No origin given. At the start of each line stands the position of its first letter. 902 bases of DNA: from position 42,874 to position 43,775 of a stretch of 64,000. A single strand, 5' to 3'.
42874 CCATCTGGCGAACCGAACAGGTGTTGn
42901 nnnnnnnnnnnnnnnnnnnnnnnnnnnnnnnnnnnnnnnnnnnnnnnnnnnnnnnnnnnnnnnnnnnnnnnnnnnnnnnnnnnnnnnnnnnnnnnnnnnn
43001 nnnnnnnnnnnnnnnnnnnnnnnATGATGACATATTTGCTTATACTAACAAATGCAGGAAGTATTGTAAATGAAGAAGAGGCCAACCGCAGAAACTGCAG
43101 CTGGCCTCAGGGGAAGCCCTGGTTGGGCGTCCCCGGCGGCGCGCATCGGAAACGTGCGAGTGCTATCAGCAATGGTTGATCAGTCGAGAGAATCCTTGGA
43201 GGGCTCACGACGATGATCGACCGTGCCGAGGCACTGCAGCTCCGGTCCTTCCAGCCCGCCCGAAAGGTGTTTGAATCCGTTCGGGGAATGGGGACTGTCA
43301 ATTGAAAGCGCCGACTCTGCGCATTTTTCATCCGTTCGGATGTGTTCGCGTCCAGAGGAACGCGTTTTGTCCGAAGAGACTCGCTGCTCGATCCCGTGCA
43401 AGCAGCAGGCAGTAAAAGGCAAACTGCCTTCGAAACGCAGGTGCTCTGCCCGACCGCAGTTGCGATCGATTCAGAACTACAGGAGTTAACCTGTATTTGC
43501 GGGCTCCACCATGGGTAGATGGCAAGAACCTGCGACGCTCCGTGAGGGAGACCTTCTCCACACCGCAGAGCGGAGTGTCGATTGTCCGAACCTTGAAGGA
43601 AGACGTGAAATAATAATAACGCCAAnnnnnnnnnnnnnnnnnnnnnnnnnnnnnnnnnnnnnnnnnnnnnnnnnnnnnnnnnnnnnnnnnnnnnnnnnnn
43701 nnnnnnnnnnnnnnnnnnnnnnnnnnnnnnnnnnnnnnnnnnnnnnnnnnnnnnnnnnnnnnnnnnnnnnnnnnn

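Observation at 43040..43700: About 560 bp GC-rich, highly structured non-coding region between miaB and thrS: candidate large structured RNA or degenerate relic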

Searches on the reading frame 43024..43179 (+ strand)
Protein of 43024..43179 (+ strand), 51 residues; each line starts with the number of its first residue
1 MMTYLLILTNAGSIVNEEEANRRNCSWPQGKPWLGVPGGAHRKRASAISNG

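Call 20: search_protein_families(library=pfam, proteins=[window:43024-43179:+], max_evalue=1)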
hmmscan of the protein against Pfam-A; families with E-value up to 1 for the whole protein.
window:43024-43179:+ (51 aa): 0 families

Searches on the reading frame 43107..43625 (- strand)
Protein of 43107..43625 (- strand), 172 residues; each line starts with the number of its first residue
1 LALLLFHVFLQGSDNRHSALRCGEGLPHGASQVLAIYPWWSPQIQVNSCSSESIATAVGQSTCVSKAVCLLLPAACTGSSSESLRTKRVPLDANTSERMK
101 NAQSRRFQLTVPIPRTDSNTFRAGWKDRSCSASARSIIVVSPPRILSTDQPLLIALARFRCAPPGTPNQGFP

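Call 20: search_protein_families(library=pfam, proteins=[window:43107-43625:-], max_evalue=1)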
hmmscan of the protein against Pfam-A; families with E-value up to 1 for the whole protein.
window:43107-43625:- (172 aa): 0 families

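Call 40: search_protein_representatives(protein=window:43107-43625:-)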
Query: 172 residues. Proteins with E-value up to 0.001 (for the whole library): 0; up to 1e-10: 0; up to 1e-30: 0. The best 0 are listed.
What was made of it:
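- phmmer against 1.84 billion representatives gives 0 hits (call 40).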
